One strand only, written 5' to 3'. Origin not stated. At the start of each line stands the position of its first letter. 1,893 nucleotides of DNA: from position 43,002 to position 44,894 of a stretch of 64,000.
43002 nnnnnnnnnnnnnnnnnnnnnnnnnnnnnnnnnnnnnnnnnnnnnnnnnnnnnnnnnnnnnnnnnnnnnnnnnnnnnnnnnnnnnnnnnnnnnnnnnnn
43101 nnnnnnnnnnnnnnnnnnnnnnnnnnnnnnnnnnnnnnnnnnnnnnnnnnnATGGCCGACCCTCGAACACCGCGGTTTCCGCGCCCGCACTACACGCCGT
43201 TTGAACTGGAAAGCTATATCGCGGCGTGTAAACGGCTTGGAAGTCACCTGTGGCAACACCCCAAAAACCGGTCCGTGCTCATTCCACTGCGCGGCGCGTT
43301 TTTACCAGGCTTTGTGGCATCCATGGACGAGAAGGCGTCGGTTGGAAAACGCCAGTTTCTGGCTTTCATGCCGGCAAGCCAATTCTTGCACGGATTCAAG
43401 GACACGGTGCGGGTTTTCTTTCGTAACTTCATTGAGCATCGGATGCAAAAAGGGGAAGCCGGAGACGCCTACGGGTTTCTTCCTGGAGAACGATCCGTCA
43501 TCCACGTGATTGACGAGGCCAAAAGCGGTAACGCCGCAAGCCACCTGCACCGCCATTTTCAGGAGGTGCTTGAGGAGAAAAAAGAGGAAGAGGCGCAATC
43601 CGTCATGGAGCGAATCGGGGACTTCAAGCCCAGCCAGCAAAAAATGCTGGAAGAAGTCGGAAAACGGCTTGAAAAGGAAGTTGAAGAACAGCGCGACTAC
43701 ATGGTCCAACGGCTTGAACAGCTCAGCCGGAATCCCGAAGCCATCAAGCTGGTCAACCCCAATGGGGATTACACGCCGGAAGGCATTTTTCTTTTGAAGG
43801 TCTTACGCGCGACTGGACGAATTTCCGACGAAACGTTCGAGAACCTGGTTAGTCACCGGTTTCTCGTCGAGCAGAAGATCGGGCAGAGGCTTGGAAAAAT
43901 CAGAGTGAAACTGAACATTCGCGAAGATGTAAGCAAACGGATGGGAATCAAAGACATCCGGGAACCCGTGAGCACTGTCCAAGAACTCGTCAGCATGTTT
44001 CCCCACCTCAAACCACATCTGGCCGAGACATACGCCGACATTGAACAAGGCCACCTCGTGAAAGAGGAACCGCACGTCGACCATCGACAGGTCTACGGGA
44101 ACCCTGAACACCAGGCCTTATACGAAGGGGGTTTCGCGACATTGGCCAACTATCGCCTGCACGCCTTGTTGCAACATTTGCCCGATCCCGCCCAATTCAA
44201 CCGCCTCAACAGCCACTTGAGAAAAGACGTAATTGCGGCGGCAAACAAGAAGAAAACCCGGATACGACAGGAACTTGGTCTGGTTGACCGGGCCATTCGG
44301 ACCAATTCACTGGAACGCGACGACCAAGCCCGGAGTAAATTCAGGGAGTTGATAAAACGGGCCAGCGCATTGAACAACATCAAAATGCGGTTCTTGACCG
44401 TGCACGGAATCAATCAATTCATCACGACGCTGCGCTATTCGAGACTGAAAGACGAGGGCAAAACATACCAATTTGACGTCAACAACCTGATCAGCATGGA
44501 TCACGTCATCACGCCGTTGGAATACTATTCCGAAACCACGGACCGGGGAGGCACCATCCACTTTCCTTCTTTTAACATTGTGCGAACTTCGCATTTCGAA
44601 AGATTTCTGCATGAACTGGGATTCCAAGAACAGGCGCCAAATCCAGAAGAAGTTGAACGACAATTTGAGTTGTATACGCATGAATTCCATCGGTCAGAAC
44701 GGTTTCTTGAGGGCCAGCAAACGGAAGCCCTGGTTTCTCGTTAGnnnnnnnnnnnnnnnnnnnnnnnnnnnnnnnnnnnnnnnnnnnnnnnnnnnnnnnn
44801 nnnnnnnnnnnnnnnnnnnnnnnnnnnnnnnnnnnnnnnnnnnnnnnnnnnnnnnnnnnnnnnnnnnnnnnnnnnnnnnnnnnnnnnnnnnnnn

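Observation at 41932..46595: Candidate novel nucleotide-signalling or toxSAS-like module: split PRTase-like protein plus RSH (RelA/SpoT synthetase+TGS) protein, with a divergent HD-motif gene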

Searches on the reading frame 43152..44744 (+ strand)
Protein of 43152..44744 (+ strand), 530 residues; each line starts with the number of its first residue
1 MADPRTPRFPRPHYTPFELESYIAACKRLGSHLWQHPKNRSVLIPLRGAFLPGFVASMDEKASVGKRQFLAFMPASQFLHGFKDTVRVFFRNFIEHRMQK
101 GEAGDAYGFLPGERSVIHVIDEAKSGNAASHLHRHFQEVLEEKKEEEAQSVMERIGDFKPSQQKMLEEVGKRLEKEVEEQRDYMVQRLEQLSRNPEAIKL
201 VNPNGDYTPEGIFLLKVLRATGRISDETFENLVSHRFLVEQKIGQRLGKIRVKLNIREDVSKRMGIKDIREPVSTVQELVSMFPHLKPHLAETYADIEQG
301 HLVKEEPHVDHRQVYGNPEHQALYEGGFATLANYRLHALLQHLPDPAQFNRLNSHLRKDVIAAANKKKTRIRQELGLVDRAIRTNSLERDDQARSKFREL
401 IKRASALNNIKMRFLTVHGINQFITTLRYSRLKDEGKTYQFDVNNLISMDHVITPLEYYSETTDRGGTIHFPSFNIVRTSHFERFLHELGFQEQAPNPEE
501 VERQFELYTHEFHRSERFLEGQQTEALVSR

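Call 3: search_protein_families(library=pfam, proteins=[window:43152-44744:+], max_evalue=1)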
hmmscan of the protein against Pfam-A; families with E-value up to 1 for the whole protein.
window:43152-44744:+ (530 aa): 2 families
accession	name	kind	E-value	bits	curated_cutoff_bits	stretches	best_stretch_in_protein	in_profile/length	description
PF14841.11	FliG_M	-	0.0019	18.8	25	1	138-180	30-72/76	FliG middle domain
PF03050.20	DDE_Tnp_IS66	-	0.44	10.3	23.1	1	130-184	154-209/284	Transposase IS66 family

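Call 4: search_protein_families(library=ncbifam, proteins=[window:43152-44744:+], max_evalue=1)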
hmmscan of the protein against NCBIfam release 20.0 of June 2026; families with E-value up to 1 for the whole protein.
window:43152-44744:+ (530 aa): 4 families
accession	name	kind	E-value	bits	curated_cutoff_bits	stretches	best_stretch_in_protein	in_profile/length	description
TIGR02393.1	RpoD_Cterm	equivalog_domain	0.0036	16.9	354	1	124-194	158-227/238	RNA polymerase sigma factor RpoD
NF012015.1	PRK15471.1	equivalog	0.23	10.4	267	1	125-220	137-236/325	LPS O-antigen chain length determinant protein WzzB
NF041670.1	GvpQ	equivalog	0.34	11.1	100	1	135-179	49-93/137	gas vesicle protein GvpQ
NF033517.1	transpos_IS66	equivalog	0.74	8.8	180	1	129-195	227-293/387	IS66 family transposase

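Call 18: search_protein_families(library=padloc, proteins=[window:43152-44744:+], max_evalue=1)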
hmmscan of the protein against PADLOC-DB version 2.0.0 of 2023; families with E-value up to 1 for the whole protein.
window:43152-44744:+ (530 aa): 0 families

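Call 33: find_related_loci(query=window:43152-44744:+, collection=viral_contigs, flank=8000)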
Query window:43152-44744:+ (530 aa) in viral_contigs; peptide patterns used: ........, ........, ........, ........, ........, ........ (x = any residue, [..] = any of these).
60 stretches matched a pattern, but none encodes a relative of the query by tblastn (E <= 1e-3).

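Call 54: search_solved_structures(query=window:43152-44744:+, max_evalue=10, show_alignments=2)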
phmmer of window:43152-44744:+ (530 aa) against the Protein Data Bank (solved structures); distinct sequences matched with E-value up to 10: 7.
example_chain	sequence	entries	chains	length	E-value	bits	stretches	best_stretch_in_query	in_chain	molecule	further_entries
3b8p_A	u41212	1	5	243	0.44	12.9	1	129-226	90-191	Chain length determinant protein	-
9r1m_A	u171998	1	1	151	0.55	12.6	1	131-201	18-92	sc-apCC-4-LMF-1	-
9r1l_A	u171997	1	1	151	1.1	11.6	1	137-200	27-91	sc-apCC-4-SN38-1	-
9r1k_A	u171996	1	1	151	1.8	10.9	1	133-200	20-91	sc-apCC-4-A7F-1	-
8a3k_UNK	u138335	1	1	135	2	10.7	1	136-200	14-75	sc-apCC-4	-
9r1j_A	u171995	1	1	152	2.2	10.6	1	137-200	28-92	sc-apCC-4-NR-1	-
9r1n_A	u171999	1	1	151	2.5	10.4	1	135-201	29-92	sc-apCC-4-DPH-2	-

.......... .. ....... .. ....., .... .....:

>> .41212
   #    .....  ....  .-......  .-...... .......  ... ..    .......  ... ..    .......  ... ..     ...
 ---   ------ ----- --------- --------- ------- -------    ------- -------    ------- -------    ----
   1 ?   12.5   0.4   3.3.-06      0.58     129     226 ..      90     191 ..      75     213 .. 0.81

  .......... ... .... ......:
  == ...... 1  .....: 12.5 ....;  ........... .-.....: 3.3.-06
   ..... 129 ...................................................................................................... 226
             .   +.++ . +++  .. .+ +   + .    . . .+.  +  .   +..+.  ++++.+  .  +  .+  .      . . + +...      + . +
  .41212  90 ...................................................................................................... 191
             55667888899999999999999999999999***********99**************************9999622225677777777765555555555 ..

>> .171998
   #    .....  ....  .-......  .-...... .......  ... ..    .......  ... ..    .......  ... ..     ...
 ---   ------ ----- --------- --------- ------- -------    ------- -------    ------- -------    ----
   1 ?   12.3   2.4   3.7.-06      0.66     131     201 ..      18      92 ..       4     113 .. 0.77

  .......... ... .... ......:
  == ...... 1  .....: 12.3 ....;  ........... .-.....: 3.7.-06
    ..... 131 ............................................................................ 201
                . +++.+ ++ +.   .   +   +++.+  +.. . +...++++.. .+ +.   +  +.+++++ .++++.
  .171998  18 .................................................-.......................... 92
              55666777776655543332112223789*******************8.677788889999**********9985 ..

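Call 56: search_protein_families(library=phrogs, proteins=[window:43152-44744:+], max_evalue=1)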
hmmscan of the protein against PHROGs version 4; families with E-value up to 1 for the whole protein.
window:43152-44744:+ (530 aa): 1 family
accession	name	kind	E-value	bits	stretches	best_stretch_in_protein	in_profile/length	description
phrog_12254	-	head and packaging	0.2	11.7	1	341-405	258-322/372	internal head protein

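Call 80: predict_structure(alignment_id=A5)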
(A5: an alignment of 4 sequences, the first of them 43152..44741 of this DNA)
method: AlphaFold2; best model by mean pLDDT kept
length: 530 residues; sequences in the alignment: 4
mean_pLDDT: 52.4   pTM: 0.49
mean pLDDT of the five models: 52.4, 51.2, 51.0, 50.6, 49.7
residues with pLDDT >= 90: 18; 70-90: 118; 50-70: 80; < 50: 314
segments of 3 or more residues with pLDDT < 50: 1-80, 120-127, 203-205, 234-275, 285-344, 414-530
pLDDT, mean of each block of 10 residues (from residue 1): 32 40 41 40 41 29 29 44 64 73 65 56 46 75 89 80 88 88 87 67 54 72 60 45 42 38 39 48 48 40 31 36 41 47 53 80 90 90 82 88 81 43 23 27 23 27 33 30 38 41 47 37 31
secondary structure, 60 per line:
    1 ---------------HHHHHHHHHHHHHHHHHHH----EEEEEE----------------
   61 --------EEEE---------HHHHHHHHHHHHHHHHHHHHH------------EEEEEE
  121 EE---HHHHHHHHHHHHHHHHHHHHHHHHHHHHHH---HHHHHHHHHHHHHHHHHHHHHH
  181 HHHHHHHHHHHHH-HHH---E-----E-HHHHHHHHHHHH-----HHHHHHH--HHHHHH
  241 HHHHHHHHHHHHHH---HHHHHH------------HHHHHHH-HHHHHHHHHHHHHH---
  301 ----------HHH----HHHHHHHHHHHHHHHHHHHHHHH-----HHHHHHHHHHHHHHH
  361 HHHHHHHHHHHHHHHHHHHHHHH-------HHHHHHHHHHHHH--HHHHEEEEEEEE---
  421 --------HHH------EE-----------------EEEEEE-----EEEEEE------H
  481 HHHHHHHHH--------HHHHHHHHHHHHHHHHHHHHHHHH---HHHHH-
elements in order: H16-34 E39-44 E69-72 H82-102 E115-122 H126-155 H159-193 H209-220 H226-232 H235-254 H258-263 H276-282 H284-297 H318-340 H346-383 H391-403 H406-409 E410-417 E457-462 E468-473 H480-489 H498-521 H525-529

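Call 86: fold_search(model_id=the predicted structure, library=pdb)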
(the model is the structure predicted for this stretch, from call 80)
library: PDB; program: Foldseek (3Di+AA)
matches with E <= 10: 191; with E <= 0.001: 0
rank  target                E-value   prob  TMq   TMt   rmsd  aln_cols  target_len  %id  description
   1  9e5c_6a               1.4e-01  0.16  0.13  0.03  70.0       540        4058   11  Cryo-EM structure of 96 nm repeat of microtubule doublet from T. brucei flagellum (released 2025-03-12)
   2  8glv_Fm               2.6e-01  0.23  0.13  0.03  43.1       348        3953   11  96-nm repeat unit of doublet microtubules from Chlamydomonas reinhardtii flagella (released 2023-05-31)
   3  9e5c_7a               2.6e-01  0.09  0.11  0.03  67.1       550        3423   12  Cryo-EM structure of 96 nm repeat of microtubule doublet from T. brucei flagellum (released 2025-03-12)
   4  8j07_3                3.7e-01  0.10  0.09  0.09  34.8       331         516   16  96nm repeat of human respiratory doublet microtubule and associated axonemal complexes (released 2023-07-26)
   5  6h2x                  4.2e-01  0.09  0.09  0.12  41.3       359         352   14  MukB coiled-coil elbow from E. coli (released 2019-03-06)
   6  8j07_n9               5.8e-01  0.04  0.08  0.02  65.8       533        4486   11  96nm repeat of human respiratory doublet microtubule and associated axonemal complexes (released 2023-07-26)
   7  7sqc_1W               6.7e-01  0.06  0.07  0.13  35.7       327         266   12  Ciliary C1 central pair apparatus isolated from Chlamydomonas reinhardtii (released 2022-04-13)
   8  7sqc_1K               8.1e-01  0.06  0.08  0.11  46.5       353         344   14  Ciliary C1 central pair apparatus isolated from Chlamydomonas reinhardtii (released 2022-04-13)
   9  9e5c_6e               8.5e-01  0.06  0.11  0.03  71.3       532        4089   12  Cryo-EM structure of 96 nm repeat of microtubule doublet from T. brucei flagellum (released 2025-03-12)
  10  9y6s_7G               8.9e-01  0.08  0.11  0.02  37.0       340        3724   13  96-nm repeat of the Leishmania tarentolae doublet microtubule (released 2025-12-17)
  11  6gy7_C                8.9e-01  0.07  0.10  0.15  30.6       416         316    9  Crystal structure of XaxB from Xenorhabdus nematophil (released 2018-07-25)
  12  2wcd_A                1.0e+00  0.04  0.07  0.12  36.8       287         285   14  Crystal structure of the assembled cytolysin A pore (released 2009-05-05)
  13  4tql_B                1.1e+00  0.08  0.09  0.18  30.8       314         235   14  Computationally designed three helix bundle (released 2014-10-15)
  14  6o60_A                1.2e+00  0.06  0.12  0.18  18.4       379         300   12  Crystal structure of GGTase3-FBXL2-SKP1 complex (released 2019-06-26)
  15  7xjt_D                1.2e+00  0.33  0.11  0.17  15.3       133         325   11  Catabolic ornithine carbamoyltransferases (OTCs) from Psychrobacter sp. PAMC 21119 (released 2022-08-31)
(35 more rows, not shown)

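Call 87: search_solved_structures(query=A5, max_evalue=10, show_alignments=3)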
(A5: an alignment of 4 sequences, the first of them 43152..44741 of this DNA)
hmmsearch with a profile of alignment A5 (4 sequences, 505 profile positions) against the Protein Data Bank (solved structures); distinct sequences matched with E-value up to 10: 2.
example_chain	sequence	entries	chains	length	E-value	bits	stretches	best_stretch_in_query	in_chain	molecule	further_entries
6n1c_A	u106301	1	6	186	0.71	11.9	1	246-299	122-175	Inorganic pyrophosphatase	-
8v2d_y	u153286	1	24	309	6.2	8.8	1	290-350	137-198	O43_129 component B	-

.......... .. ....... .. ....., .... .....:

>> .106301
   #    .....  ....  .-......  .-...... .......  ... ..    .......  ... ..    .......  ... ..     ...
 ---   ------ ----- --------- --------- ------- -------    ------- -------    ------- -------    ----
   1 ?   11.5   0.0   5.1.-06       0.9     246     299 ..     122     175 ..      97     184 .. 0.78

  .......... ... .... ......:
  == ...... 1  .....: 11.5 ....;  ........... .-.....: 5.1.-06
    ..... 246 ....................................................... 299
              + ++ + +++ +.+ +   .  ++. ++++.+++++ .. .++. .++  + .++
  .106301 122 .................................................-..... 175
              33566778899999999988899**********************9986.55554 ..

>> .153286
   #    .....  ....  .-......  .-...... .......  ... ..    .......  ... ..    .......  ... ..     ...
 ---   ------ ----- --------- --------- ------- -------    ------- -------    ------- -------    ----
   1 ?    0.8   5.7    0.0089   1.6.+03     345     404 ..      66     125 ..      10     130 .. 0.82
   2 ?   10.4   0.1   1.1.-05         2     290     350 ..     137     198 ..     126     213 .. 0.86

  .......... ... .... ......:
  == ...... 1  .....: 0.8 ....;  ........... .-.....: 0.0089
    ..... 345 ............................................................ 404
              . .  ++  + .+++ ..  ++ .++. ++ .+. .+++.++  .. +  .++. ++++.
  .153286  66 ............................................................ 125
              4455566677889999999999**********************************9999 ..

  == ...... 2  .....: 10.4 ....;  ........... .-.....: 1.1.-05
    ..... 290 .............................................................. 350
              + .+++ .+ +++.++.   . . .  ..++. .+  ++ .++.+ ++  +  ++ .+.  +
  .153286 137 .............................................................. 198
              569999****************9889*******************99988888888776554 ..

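Call 90: find_related_loci(query=A5, collection=genome_contigs, flank=7000)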
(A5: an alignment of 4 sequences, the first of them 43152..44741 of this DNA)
Query A5 (530 aa) in genome_contigs; peptide patterns used: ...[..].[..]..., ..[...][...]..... (x = any residue, [..] = any of these).
235 stretches matched a pattern; 4 encode a relative of the query (tblastn E <= 1e-3); 4 distinct loci.
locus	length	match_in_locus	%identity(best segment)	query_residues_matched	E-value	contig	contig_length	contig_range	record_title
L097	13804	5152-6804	46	13-519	4e-162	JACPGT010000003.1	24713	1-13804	MAG: Candidatus Micrarchaeota archaeon isolate NC_groundwater_395_Ag_B-0.1um_58_13 GD18-4_B1_scaffold_34877, whole genom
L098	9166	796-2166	32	4-461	4e-57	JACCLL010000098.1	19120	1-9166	MAG: Candidatus Micrarchaeota archaeon isolate Sv246 k141_5884420, whole genome shotgun sequence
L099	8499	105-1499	31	14-475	1e-56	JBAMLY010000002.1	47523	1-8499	MAG: Candidatus Micrarchaeia archaeon isolate MAG17 ExploCarb_3808S_S2_206_length_47523_cov_22, whole genome shotgun seq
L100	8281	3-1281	32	42-461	3e-40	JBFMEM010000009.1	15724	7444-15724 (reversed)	MAG: Candidatus Micrarchaeota archaeon isolate MAG245 MAG245_9, whole genome shotgun sequence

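Call 106: find_related_loci(query=A5, collection=metagenome_contigs, flank=8000)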
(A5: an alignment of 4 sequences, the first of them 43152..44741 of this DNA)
Query A5 (530 aa) in metagenome_contigs; peptide patterns used: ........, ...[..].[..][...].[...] (x = any residue, [..] = any of these).
130 stretches matched a pattern, but none encodes a relative of the query by tblastn (E <= 1e-3).
